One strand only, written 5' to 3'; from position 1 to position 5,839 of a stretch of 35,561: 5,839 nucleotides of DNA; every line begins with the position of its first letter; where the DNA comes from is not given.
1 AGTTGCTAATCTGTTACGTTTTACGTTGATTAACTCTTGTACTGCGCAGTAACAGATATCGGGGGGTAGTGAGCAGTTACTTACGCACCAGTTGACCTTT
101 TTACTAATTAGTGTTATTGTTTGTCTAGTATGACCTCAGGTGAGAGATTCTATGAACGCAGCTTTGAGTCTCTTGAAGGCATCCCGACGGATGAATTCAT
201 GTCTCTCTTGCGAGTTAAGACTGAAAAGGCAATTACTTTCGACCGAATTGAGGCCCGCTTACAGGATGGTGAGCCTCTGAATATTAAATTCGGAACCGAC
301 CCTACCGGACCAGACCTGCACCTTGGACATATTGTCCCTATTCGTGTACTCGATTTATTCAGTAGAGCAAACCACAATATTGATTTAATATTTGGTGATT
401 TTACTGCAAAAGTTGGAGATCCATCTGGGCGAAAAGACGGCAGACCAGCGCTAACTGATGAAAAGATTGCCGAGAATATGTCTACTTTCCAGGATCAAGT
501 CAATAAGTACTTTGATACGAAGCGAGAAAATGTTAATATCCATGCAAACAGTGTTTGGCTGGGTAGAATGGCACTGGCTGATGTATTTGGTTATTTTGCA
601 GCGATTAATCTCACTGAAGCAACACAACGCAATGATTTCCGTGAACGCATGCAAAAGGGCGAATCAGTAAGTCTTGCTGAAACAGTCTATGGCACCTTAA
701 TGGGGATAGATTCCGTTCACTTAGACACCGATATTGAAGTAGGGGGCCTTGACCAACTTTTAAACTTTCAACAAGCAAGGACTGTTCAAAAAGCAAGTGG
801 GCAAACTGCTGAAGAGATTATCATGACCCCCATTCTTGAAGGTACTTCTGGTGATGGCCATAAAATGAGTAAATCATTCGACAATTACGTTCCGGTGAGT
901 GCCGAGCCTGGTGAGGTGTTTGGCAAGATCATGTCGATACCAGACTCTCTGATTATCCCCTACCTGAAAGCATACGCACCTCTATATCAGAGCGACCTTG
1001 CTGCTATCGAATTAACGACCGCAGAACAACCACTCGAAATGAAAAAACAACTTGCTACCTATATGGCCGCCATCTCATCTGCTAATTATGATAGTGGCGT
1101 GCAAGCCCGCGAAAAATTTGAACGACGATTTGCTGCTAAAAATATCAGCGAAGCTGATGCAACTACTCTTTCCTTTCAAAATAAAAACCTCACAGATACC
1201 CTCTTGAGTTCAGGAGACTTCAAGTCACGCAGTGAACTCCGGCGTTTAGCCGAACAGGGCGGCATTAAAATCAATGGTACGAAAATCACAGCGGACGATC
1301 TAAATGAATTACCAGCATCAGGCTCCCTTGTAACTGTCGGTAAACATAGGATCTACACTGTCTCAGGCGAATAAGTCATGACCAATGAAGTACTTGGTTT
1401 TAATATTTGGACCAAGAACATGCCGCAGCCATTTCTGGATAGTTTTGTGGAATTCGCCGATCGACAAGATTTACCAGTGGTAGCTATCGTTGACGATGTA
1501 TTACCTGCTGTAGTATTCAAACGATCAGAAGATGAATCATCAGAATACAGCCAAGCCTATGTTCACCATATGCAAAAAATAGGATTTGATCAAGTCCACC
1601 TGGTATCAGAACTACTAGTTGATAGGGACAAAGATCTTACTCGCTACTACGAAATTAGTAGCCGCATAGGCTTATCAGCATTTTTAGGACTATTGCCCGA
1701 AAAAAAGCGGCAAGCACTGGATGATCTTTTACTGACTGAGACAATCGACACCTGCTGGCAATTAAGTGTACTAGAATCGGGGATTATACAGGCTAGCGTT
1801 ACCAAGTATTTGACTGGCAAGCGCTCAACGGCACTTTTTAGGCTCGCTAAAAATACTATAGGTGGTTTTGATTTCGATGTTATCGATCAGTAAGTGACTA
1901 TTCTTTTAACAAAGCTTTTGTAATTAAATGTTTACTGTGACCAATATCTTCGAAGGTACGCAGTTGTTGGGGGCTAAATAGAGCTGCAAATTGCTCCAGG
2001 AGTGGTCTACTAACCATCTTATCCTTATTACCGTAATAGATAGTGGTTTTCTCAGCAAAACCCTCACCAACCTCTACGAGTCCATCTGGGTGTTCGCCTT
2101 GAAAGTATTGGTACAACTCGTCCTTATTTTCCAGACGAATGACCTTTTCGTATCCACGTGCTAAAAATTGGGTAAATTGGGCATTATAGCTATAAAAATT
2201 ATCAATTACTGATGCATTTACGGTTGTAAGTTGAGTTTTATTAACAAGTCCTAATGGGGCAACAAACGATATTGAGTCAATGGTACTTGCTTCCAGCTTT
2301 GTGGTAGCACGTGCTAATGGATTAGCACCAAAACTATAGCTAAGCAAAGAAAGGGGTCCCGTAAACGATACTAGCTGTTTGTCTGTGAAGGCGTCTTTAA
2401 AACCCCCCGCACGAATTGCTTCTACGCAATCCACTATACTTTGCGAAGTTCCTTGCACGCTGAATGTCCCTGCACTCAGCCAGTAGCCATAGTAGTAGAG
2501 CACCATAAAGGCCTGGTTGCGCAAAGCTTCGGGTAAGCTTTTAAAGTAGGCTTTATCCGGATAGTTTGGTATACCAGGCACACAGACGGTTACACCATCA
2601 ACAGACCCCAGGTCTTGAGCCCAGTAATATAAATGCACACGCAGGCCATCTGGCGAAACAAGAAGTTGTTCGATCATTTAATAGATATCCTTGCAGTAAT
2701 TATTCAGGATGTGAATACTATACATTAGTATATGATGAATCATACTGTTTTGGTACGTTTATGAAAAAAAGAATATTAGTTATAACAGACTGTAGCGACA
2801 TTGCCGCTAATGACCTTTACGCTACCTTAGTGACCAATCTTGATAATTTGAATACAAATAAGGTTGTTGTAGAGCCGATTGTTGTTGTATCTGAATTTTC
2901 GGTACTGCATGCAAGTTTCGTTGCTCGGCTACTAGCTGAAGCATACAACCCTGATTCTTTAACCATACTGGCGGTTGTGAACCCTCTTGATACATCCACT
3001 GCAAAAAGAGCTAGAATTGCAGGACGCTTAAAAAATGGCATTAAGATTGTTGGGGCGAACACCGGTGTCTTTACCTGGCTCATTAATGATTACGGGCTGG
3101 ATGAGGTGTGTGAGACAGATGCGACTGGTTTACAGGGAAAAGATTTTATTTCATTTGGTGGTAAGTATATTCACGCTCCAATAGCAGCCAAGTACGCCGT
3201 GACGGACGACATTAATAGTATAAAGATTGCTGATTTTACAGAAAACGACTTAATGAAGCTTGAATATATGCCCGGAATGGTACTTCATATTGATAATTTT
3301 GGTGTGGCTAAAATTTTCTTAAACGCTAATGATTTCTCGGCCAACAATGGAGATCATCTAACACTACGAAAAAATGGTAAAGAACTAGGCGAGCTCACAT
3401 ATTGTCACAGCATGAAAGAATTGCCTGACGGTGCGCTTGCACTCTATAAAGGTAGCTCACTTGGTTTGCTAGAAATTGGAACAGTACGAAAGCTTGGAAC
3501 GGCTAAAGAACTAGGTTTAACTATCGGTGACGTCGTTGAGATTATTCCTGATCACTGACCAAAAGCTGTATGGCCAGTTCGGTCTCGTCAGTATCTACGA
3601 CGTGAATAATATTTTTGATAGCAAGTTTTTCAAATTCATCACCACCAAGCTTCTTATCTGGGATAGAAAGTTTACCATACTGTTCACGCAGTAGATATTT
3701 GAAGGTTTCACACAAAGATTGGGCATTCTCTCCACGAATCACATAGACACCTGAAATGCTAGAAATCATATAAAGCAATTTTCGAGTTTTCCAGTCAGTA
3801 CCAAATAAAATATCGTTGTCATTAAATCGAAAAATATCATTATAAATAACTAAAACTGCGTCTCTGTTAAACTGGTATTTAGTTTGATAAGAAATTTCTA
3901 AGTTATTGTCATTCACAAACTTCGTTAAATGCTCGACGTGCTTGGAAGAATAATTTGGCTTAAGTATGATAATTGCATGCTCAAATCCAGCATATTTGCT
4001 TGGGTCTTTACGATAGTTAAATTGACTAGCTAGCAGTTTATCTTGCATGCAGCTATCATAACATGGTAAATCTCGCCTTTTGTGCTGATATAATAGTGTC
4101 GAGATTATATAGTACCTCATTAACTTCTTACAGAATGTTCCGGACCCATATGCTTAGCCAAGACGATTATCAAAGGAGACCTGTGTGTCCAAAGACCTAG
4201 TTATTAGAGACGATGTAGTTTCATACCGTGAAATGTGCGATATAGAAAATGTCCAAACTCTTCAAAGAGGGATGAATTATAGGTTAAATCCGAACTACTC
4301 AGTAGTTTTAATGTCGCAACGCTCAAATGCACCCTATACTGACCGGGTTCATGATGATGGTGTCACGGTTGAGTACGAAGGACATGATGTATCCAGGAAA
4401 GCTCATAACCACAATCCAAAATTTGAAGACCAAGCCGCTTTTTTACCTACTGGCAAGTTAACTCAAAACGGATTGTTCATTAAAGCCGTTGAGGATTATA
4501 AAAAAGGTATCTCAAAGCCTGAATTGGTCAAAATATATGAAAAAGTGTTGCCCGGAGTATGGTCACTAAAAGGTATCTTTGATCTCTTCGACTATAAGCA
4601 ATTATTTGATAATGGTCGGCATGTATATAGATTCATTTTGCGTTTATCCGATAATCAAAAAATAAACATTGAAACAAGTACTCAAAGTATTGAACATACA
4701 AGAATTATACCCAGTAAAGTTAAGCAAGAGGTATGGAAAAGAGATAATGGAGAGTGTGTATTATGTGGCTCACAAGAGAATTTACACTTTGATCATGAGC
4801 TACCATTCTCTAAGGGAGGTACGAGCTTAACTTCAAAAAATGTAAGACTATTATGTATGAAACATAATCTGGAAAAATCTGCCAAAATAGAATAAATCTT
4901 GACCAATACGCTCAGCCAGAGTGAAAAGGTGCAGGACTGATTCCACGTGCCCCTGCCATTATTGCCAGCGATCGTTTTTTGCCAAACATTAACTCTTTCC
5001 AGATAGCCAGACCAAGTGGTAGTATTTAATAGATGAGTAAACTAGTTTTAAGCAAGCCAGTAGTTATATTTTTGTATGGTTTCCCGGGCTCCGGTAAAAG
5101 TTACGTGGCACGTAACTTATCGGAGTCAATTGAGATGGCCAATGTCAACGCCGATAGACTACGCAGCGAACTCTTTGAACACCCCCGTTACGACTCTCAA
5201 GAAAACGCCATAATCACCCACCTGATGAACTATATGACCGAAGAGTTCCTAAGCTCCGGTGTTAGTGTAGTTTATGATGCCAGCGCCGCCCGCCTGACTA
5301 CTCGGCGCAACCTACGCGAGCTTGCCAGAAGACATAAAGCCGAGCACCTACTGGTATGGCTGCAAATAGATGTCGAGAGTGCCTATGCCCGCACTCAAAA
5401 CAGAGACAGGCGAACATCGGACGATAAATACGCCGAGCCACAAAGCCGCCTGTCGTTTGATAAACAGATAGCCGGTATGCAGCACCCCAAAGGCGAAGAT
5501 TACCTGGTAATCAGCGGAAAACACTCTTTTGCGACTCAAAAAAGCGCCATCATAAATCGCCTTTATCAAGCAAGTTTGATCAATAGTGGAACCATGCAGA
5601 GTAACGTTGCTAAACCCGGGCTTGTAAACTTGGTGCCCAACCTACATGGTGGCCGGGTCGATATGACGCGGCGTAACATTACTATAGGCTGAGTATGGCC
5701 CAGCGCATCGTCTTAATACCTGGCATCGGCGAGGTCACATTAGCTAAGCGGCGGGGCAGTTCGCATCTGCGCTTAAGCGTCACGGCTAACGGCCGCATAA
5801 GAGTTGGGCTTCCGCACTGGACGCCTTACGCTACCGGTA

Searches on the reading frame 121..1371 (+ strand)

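Call 89: search_protein_families(library=pfam, proteins=[window:121-1371:+], max_evalue=0.0001)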
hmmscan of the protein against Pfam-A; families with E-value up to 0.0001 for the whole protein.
window:121-1371:+ (417 aa): 2 families
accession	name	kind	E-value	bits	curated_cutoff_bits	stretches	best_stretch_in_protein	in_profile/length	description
PF00579.31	tRNA-synt_1b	-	1.3e-46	159.8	21.1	1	50-319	3-270/292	tRNA synthetases class I (W and Y)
PF01479.30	S4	-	5.2e-05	23.3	22.8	0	360-390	5-36/48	S4 domain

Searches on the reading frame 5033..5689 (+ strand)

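Call 89: search_protein_families(library=pfam, proteins=[window:5033-5689:+], max_evalue=0.0001)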
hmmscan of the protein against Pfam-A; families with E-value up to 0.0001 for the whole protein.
window:5033-5689:+ (219 aa): 6 families
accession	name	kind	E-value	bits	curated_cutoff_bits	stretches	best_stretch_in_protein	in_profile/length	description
PF13671.12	AAA_33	-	2e-19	70.7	27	1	11-132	1-126/143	AAA domain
PF08433.16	KTI12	-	1.3e-08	35.2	22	1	12-129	4-124/271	Chromatin associated protein KTI12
PF06414.18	Zeta_toxin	-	4.7e-08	33.2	22.3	1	7-128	14-147/199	Zeta toxin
PF13238.12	AAA_18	-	1.3e-06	29.4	29.4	1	12-131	1-118/128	AAA domain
PF01202.28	SKI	-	7.7e-06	26.6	22.1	0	18-128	1-109/159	Shikimate kinase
PF01583.26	APS_kinase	-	1.8e-05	25.3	21.1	1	9-120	2-117/152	Adenylylsulphate kinase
